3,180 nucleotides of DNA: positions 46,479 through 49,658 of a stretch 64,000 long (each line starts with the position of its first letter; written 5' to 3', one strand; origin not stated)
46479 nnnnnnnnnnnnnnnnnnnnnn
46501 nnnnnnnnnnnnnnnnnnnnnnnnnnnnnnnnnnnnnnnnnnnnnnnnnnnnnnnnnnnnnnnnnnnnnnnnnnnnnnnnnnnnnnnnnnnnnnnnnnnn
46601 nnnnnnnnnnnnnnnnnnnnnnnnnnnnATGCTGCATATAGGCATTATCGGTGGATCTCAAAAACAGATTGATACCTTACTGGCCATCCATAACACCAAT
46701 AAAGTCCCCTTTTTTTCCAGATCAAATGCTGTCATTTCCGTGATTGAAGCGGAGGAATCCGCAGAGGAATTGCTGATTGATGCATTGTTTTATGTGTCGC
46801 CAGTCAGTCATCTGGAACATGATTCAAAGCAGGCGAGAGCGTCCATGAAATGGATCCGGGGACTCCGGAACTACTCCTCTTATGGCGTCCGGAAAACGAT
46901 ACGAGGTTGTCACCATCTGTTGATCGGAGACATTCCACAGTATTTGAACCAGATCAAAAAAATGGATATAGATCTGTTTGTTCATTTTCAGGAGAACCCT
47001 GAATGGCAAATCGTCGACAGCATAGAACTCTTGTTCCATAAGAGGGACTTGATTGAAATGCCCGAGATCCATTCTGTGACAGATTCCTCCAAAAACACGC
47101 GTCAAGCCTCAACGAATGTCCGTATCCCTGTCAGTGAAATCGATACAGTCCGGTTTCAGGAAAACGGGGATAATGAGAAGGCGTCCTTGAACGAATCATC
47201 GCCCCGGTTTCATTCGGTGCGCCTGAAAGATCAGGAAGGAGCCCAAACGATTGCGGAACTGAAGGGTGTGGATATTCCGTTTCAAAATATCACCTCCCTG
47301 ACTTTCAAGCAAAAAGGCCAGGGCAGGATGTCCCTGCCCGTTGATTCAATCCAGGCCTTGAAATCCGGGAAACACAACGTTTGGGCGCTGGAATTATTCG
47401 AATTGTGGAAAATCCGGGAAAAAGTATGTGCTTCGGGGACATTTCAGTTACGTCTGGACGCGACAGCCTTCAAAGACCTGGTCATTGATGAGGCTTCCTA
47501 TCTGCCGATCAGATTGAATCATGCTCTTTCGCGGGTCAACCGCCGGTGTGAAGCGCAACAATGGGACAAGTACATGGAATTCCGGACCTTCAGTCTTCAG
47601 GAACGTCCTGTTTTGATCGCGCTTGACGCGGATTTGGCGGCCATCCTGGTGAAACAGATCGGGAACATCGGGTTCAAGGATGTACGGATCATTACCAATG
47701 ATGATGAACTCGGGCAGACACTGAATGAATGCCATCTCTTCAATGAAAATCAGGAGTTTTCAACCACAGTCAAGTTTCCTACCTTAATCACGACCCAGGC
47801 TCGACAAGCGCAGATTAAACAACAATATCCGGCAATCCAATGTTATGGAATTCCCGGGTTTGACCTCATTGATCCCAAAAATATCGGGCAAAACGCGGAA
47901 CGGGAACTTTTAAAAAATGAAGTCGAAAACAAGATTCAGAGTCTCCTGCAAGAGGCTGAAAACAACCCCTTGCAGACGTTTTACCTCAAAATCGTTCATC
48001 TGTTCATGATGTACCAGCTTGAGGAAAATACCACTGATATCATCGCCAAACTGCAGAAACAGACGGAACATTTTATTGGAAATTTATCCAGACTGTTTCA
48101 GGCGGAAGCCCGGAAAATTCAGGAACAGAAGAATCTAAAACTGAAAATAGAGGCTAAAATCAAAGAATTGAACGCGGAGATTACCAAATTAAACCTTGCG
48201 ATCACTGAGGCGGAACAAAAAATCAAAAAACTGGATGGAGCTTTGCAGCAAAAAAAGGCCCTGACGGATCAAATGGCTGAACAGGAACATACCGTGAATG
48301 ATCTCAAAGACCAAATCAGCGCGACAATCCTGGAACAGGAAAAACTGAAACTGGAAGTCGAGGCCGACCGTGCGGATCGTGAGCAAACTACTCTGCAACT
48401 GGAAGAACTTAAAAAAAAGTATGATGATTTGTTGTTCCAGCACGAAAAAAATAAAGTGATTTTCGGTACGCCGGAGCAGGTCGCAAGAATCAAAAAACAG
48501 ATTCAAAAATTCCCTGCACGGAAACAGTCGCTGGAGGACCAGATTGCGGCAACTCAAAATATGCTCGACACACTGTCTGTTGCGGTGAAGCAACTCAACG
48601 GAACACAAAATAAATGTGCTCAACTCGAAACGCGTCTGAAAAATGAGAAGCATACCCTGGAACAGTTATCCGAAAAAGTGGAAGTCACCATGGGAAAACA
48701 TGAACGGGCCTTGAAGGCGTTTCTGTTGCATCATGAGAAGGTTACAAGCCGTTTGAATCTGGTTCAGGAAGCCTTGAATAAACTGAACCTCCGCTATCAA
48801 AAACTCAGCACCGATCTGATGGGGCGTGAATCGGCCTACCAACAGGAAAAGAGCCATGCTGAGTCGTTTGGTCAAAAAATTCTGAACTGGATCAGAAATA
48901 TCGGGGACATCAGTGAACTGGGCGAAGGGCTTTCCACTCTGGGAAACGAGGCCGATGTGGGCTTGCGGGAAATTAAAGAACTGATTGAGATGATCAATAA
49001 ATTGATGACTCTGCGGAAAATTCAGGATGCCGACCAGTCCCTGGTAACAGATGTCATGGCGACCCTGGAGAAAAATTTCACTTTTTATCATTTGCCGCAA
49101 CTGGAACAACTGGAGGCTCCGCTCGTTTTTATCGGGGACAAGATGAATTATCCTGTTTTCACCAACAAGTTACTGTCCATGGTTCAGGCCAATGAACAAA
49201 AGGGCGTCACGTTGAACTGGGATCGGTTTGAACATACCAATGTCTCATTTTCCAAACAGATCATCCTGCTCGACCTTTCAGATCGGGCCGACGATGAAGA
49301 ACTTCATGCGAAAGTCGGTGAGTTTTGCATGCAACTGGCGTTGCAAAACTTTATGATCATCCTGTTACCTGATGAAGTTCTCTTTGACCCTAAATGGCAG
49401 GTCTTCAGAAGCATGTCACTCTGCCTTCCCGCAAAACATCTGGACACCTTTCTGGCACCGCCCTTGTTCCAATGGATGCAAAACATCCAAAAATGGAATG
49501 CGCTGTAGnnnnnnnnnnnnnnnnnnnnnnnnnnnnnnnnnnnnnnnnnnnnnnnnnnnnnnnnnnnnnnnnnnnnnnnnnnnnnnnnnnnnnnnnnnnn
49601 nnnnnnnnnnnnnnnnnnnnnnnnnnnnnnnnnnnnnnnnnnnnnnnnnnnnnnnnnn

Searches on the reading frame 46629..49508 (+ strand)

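Call 43: search_protein_families(library=pfam, proteins=[window:46629-49508:+], max_evalue=0.01)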
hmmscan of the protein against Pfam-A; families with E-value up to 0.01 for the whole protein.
window:46629-49508:+ (959 aa): 2 families
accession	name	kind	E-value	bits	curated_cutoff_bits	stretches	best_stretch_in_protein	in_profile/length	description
PF11932.13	DUF3450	-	0.0028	17.5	32.6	1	619-698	33-112/241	Protein of unknown function (DUF3450)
PF25411.1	DUF7888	-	0.0039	17.2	27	0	519-605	16-102/138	Domain of unknown function (DUF7888)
